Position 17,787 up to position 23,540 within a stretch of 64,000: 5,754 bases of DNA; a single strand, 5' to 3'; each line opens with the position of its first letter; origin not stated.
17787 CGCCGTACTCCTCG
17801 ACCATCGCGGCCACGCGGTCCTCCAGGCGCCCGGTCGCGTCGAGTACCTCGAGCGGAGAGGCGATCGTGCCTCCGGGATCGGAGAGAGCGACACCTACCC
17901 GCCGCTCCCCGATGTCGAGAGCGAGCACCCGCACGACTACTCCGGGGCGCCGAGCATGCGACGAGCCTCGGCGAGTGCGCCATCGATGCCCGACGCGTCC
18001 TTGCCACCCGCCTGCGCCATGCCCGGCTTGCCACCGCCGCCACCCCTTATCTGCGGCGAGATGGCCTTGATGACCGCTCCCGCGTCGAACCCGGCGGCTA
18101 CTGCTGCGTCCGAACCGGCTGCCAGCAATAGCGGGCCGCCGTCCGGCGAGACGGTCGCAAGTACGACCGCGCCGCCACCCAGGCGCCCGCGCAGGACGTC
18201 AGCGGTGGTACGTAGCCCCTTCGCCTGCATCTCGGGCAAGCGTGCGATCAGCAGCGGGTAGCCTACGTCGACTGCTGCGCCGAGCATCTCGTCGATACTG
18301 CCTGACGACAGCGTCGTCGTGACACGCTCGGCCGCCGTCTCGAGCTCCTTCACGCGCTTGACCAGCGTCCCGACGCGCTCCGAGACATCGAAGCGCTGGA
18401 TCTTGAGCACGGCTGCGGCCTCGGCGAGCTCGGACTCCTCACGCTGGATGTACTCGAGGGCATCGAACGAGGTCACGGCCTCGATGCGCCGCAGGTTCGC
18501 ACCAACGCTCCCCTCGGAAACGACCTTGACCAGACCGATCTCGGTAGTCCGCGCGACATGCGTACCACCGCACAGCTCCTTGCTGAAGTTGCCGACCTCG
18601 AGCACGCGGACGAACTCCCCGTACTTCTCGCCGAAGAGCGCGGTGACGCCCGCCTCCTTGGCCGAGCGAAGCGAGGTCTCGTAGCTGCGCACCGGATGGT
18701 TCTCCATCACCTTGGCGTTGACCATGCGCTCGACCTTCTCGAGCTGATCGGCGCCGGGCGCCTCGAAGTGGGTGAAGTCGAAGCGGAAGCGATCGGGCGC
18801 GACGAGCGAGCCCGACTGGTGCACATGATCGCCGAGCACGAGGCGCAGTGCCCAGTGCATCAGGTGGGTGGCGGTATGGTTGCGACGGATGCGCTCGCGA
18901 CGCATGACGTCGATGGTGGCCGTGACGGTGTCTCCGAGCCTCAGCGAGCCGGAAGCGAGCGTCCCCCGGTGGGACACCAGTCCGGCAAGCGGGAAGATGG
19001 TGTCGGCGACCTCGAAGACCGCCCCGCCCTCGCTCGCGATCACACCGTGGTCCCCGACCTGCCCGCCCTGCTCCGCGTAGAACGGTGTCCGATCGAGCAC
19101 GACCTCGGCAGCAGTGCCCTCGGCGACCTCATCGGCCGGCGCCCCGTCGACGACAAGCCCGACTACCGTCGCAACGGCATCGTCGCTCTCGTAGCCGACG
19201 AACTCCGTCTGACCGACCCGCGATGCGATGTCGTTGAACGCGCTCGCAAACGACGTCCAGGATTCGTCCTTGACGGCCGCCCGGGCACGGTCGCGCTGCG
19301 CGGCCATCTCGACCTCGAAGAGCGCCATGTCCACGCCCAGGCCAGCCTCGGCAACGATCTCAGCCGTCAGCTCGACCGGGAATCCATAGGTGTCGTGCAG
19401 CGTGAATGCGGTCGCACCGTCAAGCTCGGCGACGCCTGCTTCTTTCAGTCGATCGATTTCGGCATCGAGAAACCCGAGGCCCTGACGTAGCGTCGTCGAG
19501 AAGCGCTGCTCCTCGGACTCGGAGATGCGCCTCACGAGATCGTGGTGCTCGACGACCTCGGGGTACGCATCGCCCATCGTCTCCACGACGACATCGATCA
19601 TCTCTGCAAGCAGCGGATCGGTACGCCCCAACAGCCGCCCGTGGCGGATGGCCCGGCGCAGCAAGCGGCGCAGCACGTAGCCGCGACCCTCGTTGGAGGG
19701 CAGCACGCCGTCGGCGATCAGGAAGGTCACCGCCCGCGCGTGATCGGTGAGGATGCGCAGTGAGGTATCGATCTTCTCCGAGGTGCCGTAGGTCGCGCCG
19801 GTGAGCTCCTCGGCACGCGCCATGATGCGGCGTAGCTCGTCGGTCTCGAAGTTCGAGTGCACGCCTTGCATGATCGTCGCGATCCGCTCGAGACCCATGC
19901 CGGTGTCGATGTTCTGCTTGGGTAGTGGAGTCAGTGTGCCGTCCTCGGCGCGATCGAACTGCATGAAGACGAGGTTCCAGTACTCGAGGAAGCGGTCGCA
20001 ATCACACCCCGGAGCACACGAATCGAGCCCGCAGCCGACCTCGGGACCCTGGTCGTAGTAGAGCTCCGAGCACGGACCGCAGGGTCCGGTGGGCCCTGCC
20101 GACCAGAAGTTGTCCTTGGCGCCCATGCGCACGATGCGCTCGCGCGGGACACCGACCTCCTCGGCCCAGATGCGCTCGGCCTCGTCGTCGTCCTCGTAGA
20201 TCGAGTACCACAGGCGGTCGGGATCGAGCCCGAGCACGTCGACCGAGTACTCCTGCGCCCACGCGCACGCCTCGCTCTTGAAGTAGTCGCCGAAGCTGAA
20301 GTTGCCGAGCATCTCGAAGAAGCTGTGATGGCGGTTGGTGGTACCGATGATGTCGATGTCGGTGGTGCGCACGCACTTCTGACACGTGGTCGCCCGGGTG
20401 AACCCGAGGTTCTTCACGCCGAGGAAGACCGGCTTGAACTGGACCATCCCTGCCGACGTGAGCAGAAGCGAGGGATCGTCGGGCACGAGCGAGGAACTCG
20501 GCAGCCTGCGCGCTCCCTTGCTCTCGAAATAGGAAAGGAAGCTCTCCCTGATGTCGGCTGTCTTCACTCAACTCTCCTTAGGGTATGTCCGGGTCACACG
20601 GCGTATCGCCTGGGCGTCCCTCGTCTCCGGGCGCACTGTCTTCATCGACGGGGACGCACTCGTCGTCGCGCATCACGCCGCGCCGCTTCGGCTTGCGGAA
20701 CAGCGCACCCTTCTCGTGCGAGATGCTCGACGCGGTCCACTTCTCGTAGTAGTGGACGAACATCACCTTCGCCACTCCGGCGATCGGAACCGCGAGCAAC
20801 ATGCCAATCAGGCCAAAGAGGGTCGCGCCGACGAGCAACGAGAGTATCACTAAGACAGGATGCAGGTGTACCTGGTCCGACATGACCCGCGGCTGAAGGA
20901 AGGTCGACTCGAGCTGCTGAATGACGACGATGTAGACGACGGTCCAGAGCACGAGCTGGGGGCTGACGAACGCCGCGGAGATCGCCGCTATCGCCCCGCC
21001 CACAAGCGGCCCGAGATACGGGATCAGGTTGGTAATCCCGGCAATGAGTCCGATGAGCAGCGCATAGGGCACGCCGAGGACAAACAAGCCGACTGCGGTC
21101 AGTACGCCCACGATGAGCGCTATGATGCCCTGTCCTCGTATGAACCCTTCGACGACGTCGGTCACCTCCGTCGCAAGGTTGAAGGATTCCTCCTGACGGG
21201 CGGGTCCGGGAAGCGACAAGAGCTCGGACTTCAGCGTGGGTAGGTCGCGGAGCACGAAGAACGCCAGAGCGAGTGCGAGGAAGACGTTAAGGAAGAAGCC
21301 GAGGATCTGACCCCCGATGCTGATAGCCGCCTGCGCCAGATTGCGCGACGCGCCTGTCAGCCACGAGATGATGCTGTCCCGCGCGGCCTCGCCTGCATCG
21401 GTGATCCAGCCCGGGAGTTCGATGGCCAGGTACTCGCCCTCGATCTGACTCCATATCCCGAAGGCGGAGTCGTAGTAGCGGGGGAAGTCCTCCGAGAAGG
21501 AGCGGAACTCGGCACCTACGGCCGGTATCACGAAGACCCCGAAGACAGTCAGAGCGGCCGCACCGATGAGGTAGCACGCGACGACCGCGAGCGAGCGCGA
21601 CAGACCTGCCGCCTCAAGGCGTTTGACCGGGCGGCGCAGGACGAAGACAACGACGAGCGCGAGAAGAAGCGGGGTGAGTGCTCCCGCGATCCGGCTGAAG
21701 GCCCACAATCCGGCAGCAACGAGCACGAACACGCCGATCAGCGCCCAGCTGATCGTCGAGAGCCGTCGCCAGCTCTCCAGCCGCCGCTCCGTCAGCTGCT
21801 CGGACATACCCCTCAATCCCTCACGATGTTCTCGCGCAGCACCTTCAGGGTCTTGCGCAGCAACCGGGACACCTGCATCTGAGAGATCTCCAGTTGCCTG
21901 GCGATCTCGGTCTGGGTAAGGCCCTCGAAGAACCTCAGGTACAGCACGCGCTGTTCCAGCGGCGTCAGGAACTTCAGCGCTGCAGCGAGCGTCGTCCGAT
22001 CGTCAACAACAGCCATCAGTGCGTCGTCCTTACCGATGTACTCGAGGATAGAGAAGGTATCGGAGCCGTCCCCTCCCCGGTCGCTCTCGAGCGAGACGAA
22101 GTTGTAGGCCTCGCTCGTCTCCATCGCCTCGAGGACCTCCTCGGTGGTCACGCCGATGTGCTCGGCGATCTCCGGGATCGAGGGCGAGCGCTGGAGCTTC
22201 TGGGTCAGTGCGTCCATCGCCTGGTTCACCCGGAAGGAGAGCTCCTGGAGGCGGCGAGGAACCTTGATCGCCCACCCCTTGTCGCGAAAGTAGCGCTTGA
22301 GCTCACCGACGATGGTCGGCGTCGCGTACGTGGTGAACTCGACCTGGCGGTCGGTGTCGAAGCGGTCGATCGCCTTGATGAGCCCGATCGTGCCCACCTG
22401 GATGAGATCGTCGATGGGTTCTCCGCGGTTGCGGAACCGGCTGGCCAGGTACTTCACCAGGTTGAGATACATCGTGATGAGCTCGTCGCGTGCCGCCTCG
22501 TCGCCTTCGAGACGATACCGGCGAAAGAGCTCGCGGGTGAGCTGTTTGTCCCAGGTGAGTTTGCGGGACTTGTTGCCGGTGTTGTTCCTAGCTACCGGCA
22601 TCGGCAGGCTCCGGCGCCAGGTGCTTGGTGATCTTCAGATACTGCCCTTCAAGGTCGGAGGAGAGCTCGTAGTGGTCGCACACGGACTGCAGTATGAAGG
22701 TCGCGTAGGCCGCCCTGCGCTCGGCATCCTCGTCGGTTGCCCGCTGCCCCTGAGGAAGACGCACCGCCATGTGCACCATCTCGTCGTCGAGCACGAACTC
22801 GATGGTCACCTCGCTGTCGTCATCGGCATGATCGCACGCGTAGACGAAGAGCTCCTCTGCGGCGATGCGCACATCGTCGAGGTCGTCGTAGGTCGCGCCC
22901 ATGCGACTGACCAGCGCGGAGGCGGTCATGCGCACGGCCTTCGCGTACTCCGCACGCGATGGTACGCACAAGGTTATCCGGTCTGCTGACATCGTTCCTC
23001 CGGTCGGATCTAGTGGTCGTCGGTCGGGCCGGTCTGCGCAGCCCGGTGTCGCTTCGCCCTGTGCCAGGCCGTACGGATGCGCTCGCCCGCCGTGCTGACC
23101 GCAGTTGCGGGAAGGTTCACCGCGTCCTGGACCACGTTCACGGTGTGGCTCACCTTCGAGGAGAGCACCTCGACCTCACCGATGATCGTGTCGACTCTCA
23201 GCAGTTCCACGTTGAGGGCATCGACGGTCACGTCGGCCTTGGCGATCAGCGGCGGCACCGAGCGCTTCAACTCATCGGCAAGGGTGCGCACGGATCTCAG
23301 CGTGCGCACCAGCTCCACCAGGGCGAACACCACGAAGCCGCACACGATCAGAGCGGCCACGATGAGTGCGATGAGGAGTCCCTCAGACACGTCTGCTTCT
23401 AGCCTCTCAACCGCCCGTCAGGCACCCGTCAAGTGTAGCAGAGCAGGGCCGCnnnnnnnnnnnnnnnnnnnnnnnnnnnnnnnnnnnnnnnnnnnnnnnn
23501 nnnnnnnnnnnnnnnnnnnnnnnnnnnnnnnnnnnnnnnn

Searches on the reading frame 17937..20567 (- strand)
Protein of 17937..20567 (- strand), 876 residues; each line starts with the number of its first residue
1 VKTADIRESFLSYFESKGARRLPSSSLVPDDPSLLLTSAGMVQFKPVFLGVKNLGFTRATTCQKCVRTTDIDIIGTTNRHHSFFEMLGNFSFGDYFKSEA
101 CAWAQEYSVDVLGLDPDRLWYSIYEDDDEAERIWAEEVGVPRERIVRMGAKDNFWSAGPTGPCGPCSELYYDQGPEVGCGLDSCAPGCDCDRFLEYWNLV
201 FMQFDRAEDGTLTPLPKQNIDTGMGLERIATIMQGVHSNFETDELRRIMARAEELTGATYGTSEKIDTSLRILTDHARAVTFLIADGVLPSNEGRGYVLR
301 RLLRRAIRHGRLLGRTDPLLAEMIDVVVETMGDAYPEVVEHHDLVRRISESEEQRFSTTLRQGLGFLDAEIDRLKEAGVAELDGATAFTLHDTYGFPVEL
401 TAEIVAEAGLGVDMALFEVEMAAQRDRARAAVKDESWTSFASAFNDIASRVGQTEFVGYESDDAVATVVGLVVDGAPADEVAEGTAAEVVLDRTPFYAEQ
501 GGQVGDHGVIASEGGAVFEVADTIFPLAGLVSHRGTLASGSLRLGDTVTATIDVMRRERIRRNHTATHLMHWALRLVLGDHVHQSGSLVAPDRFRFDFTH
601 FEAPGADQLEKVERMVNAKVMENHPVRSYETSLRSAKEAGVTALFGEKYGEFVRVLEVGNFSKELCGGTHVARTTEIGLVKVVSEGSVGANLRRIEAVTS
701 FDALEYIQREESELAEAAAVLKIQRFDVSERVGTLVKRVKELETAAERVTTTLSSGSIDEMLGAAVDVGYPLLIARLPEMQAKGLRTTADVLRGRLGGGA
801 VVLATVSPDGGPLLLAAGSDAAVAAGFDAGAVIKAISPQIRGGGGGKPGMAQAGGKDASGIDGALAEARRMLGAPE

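Call 9: search_protein_families(library=ncbifam, proteins=[window:17937-20567:-], max_evalue=0.001)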
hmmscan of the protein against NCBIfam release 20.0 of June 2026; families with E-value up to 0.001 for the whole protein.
window:17937-20567:- (876 aa): 4 families
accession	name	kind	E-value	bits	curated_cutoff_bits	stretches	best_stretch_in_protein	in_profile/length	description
TIGR00344.1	alaS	equivalog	1.7e-271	903.3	457.05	1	5-855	1-847/847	alanine--tRNA ligase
NF002436.0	PRK01584.1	equivalog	1e-158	529.5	529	2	1-432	1-438/595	alanine--tRNA ligase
TIGR03683.1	A-tRNA_syn_arch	equivalog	1.1e-112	377.9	744.7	2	271-871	329-900/902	alanine--tRNA ligase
NF040865.1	a_tRNA_ed_AlaXM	equivalog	2.3e-32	112.6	300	1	481-697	18-231/234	alanyl-tRNA editing protein AlaXM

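Call 10: search_protein_families(library=pfam, proteins=[window:17937-20567:-], max_evalue=0.001)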
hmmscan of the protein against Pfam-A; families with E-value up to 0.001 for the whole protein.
window:17937-20567:- (876 aa): 3 families
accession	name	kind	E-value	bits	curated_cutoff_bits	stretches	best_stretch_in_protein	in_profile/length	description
PF01411.24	tRNA-synt_2c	-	5.5e-199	662.7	30.3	1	5-554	1-550/552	tRNA synthetases class II (A)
PF07973.19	tRNA_SAD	-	3.6e-15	56.1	24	1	653-696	1-44/44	Threonyl and Alanyl tRNA synthetase second additional domain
PF02272.25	DHHA1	-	7.5e-13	49.3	25.9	1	770-872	2-100/102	DHHA1 domain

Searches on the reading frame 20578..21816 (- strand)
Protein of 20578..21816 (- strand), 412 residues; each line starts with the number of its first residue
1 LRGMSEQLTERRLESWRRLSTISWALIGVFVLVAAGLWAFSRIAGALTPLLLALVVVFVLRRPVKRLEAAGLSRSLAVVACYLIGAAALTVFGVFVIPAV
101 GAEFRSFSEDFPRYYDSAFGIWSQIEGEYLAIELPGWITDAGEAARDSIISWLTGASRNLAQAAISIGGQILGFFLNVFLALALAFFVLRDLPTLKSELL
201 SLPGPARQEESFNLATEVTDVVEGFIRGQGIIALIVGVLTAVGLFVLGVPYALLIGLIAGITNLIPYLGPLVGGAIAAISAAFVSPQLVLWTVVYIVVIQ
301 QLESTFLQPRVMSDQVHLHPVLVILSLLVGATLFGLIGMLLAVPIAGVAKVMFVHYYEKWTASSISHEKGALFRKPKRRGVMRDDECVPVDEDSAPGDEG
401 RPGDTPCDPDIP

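Call 9: search_protein_families(library=ncbifam, proteins=[window:20578-21816:-], max_evalue=0.001)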
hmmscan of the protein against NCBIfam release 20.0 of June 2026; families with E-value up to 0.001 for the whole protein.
window:20578-21816:- (412 aa): 3 families
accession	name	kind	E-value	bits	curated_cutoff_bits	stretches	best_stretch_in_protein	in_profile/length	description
NF045801.1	efflux_ABUW_0982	equivalog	4.3e-32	111.5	675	1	177-391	161-378/392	chloramphenicol efflux transporter CxpE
TIGR02872.1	spore_ytvI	equivalog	8.8e-32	110.8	198.15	1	26-344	2-327/341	sporulation integral membrane protein YtvI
NF008930.0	PRK12287.1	subfamily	4.7e-15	56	318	1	26-352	16-324/344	AI-2E family transporter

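Call 10: search_protein_families(library=pfam, proteins=[window:20578-21816:-], max_evalue=0.001)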
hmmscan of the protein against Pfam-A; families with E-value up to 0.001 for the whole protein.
window:20578-21816:- (412 aa): 1 family
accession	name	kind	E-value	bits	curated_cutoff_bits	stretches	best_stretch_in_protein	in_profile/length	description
PF01594.21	AI-2E_transport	-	2.1e-68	231.4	34.3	1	26-356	4-326/327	AI-2E family transporter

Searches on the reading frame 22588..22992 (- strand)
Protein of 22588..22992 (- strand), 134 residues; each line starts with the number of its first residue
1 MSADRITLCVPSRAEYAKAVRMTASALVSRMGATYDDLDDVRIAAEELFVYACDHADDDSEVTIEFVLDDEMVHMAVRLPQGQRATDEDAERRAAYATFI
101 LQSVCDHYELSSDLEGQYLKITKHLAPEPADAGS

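Call 36: search_protein_families(library=pfam, proteins=[window:22588-22992:-], max_evalue=0.0001)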
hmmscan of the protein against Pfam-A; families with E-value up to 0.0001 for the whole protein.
window:22588-22992:- (134 aa): 1 family
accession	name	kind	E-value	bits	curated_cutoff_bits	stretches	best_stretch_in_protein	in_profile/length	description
PF13581.12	HATPase_c_2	-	2.7e-09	37.5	27.4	1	10-118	1-122/127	Histidine kinase-like ATPase domain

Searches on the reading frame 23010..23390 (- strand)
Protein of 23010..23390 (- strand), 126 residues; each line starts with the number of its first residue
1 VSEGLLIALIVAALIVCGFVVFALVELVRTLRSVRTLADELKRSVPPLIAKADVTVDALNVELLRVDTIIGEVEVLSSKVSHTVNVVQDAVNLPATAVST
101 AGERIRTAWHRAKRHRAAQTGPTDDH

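Call 36: search_protein_families(library=pfam, proteins=[window:23010-23390:-], max_evalue=0.0001)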
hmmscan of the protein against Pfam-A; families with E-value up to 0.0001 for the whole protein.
window:23010-23390:- (126 aa): 1 family
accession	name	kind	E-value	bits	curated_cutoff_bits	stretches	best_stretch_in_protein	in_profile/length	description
PF06103.16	DUF948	-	3.1e-06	27.7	37.2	1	11-82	8-86/89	Bacterial protein of unknown function (DUF948)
